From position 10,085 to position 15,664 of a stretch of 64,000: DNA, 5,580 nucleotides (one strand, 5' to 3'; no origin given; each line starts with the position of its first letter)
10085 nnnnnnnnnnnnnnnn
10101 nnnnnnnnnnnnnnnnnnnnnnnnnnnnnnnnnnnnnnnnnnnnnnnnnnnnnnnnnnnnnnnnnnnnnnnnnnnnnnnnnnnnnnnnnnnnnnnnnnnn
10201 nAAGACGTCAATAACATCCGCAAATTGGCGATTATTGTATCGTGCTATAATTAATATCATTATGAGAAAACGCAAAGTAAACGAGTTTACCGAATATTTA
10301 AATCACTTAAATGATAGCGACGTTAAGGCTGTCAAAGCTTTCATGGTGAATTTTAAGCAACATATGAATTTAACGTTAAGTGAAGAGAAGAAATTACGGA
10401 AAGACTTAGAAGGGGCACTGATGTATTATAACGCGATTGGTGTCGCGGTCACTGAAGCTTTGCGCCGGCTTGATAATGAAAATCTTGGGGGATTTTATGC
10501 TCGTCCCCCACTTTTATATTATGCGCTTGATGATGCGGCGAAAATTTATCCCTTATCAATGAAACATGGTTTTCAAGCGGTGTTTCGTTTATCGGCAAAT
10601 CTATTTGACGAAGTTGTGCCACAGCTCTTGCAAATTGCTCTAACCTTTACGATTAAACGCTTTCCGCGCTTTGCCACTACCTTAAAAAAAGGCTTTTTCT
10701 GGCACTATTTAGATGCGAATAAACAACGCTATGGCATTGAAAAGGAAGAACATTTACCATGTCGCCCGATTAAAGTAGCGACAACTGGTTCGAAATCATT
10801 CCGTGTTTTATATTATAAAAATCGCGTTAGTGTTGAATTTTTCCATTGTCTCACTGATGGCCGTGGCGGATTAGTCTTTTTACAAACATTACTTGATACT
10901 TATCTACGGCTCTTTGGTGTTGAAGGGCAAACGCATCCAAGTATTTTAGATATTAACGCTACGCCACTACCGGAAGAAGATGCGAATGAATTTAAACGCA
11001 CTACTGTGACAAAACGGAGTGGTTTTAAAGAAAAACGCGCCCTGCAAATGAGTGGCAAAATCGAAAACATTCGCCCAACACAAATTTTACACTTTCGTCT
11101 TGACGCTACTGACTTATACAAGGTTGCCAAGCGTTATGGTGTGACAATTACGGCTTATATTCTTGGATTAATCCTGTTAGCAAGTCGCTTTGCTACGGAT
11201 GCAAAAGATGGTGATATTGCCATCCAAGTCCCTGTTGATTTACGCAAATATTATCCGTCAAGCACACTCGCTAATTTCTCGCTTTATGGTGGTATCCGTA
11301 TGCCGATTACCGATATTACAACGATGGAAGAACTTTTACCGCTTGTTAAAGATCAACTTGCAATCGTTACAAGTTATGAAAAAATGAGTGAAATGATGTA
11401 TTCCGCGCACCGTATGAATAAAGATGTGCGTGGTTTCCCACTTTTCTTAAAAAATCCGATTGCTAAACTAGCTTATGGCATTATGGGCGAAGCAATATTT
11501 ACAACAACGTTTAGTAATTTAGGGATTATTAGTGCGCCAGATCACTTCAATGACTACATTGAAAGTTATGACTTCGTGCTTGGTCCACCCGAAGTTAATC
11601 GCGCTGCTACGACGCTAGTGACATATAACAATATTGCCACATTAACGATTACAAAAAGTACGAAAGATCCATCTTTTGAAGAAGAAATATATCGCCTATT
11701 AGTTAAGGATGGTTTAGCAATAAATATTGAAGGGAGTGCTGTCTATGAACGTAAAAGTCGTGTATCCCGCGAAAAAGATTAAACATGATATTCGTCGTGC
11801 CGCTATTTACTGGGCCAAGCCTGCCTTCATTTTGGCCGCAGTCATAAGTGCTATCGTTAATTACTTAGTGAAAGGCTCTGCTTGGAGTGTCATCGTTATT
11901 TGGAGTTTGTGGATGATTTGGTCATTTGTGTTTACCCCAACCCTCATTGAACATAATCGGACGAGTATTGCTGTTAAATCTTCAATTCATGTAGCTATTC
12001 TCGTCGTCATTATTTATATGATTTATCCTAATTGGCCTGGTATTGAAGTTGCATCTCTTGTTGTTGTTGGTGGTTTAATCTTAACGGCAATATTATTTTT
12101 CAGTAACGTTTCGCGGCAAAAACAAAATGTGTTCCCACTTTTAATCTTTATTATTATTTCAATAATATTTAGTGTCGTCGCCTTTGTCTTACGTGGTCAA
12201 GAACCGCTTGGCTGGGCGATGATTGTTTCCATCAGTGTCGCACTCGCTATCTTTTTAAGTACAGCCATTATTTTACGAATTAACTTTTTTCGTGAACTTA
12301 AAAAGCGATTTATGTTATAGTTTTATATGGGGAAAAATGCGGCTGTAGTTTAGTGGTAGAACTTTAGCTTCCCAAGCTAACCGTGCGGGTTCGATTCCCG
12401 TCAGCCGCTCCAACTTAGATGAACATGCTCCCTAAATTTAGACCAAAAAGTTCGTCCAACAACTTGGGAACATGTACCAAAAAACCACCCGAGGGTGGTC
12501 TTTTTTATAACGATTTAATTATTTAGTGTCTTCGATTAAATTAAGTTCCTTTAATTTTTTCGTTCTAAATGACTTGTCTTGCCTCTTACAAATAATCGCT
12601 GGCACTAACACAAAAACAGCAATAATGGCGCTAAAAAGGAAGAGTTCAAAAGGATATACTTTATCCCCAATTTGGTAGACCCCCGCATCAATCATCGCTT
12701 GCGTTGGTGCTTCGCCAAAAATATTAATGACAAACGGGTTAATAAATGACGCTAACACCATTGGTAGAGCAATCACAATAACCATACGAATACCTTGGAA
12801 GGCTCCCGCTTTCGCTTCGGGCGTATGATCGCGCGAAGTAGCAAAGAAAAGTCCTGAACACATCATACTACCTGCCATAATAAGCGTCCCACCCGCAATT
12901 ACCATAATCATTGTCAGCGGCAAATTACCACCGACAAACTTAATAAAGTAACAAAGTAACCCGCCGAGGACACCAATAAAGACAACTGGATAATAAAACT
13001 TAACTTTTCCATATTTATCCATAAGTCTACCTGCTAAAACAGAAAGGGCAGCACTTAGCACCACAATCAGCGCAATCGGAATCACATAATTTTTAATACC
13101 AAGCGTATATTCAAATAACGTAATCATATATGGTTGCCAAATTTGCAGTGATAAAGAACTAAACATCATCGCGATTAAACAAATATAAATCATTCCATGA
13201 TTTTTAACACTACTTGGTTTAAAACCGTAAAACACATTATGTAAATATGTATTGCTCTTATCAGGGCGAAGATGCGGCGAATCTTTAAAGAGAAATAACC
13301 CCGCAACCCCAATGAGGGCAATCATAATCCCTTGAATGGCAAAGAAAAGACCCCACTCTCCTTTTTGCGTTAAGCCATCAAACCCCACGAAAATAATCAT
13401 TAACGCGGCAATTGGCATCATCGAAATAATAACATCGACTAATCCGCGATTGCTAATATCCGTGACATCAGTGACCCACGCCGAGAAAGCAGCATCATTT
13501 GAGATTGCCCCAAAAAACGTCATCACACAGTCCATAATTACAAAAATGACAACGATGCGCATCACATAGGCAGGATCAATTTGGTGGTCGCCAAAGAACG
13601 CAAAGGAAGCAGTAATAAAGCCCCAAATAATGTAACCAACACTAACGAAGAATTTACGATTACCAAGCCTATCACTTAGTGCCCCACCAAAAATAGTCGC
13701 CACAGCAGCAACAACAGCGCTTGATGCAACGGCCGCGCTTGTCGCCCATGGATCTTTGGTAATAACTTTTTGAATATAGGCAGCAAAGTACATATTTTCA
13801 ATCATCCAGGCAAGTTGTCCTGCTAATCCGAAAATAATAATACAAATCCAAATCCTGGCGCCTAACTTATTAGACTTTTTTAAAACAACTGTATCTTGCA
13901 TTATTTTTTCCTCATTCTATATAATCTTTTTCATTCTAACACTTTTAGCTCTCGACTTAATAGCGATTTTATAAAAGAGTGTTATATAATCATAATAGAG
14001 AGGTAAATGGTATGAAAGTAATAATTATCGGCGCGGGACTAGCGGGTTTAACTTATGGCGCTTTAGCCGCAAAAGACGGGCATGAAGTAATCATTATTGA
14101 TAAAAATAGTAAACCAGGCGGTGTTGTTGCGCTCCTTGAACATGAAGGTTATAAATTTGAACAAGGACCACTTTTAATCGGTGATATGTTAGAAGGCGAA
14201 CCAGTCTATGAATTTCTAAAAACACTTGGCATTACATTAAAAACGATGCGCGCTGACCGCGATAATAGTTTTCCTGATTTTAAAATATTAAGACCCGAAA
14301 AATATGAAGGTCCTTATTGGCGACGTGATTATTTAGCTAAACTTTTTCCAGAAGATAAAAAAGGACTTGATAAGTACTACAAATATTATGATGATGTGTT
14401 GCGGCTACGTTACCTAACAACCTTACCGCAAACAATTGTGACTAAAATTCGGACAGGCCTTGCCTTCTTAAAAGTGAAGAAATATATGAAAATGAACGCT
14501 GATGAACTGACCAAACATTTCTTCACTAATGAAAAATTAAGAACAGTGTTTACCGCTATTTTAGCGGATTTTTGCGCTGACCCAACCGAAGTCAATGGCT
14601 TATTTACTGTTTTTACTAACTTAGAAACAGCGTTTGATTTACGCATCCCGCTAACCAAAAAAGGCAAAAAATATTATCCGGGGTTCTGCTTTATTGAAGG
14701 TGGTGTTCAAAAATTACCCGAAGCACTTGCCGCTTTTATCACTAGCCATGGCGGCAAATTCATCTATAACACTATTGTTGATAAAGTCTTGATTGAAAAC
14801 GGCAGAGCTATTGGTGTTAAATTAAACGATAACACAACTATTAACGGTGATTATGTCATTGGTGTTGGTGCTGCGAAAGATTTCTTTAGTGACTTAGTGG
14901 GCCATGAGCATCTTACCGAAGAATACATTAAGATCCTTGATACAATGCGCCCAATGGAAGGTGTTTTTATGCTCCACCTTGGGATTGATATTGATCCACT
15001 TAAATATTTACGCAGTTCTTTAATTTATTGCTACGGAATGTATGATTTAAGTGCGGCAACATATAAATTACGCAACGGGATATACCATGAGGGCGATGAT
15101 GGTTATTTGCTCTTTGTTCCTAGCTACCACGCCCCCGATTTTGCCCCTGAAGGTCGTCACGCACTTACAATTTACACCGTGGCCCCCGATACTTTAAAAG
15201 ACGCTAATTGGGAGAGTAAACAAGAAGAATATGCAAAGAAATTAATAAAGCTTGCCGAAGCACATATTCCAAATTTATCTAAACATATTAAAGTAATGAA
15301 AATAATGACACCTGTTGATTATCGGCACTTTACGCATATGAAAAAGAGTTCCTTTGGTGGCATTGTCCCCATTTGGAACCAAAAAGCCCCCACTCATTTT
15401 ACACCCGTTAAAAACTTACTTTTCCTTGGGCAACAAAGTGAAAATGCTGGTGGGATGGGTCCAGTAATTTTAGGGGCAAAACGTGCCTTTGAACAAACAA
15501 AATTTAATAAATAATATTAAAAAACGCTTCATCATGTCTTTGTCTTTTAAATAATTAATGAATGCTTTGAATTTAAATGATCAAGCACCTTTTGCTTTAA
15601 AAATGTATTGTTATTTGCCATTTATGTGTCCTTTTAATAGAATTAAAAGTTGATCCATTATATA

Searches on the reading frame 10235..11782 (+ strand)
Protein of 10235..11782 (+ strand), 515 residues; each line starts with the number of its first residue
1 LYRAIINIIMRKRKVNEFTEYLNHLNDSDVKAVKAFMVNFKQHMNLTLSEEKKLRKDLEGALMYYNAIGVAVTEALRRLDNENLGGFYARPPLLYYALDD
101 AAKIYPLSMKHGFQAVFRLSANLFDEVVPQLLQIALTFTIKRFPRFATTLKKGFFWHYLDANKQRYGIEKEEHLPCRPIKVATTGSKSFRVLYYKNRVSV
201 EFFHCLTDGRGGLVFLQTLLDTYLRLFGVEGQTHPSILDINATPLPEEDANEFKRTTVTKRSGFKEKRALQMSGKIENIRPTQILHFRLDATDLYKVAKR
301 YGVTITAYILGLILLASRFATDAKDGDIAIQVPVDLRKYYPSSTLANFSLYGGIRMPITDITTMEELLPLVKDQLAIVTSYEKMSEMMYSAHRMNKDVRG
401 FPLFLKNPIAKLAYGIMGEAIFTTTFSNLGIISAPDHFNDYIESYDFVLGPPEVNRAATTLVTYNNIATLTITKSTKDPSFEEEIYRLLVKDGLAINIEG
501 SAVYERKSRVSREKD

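Call 79: search_protein_families(library=pfam, proteins=[window:10235-11782:+], max_evalue=0.001)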
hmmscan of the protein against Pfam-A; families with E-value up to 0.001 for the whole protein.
window:10235-11782:+ (515 aa): 1 family
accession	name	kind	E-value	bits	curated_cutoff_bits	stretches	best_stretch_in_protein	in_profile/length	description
PF16911.10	PapA_C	-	7.8e-05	22.6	30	1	292-338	18-66/203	Phthiocerol/phthiodiolone dimycocerosyl transferase C-terminus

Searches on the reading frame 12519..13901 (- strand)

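Call 79: search_protein_families(library=pfam, proteins=[window:12519-13901:-], max_evalue=0.001)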
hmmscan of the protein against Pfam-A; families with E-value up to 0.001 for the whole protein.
window:12519-13901:- (460 aa): 1 family
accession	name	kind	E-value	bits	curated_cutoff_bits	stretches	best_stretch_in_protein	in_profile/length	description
PF07690.21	MFS_1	-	7.7e-23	81.4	33.4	1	20-384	4-346/347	Major Facilitator Superfamily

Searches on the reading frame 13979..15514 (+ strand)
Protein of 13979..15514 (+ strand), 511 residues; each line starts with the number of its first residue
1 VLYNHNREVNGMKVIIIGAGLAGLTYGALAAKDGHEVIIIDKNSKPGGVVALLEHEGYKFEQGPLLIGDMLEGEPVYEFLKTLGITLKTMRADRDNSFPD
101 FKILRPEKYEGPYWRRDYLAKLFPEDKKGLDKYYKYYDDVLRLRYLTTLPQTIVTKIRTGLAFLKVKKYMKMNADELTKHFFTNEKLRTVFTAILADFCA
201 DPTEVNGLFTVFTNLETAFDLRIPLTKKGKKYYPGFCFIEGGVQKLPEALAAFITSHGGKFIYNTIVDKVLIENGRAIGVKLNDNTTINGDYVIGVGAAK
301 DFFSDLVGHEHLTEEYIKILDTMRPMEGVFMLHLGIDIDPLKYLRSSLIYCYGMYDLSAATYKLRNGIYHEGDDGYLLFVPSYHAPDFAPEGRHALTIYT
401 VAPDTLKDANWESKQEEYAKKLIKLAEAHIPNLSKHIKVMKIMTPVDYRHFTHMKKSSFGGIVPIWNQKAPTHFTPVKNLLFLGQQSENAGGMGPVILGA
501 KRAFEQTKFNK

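Call 79: search_protein_families(library=pfam, proteins=[window:13979-15514:+], max_evalue=0.001)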
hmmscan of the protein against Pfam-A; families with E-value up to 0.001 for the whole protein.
window:13979-15514:+ (511 aa): 10 families
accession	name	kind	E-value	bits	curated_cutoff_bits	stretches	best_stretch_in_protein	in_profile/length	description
PF01593.30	Amino_oxidase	-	5.4e-14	52.7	19.8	1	21-340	1-295/443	Flavin containing amine oxidoreductase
PF13450.12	NAD_binding_8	-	8.3e-12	45.7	21.9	1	16-82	1-67/68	NAD(P)-binding Rossmann-like domain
PF01266.30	DAO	-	2.5e-08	34.3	27.9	1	13-48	1-37/353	FAD dependent oxidoreductase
PF03486.20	HI0933_like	-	1.8e-06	28.1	50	1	13-47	2-36/244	HI0933-like protein Rossmann domain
PF00890.30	FAD_binding_2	-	3.7e-06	26.8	20.4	1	14-48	2-36/414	FAD binding domain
PF07992.20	Pyr_redox_2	-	1.3e-05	25.3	26.1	0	12-47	1-37/291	Pyridine nucleotide-disulphide oxidoreductase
PF00996.24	GDI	-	1.5e-05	24.2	23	0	240-294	227-281/436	GDP dissociation inhibitor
PF12831.13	FAD_oxidored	-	3.5e-05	23.7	27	0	14-50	2-38/416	FAD dependent oxidoreductase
PF03721.20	UDPG_MGDP_dh_N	-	0.00014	21.9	27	1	12-45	1-34/187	UDP-glucose/GDP-mannose dehydrogenase family, NAD binding domain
PF01494.25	FAD_binding_3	-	0.00062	19.5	22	0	12-45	2-35/349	FAD binding domain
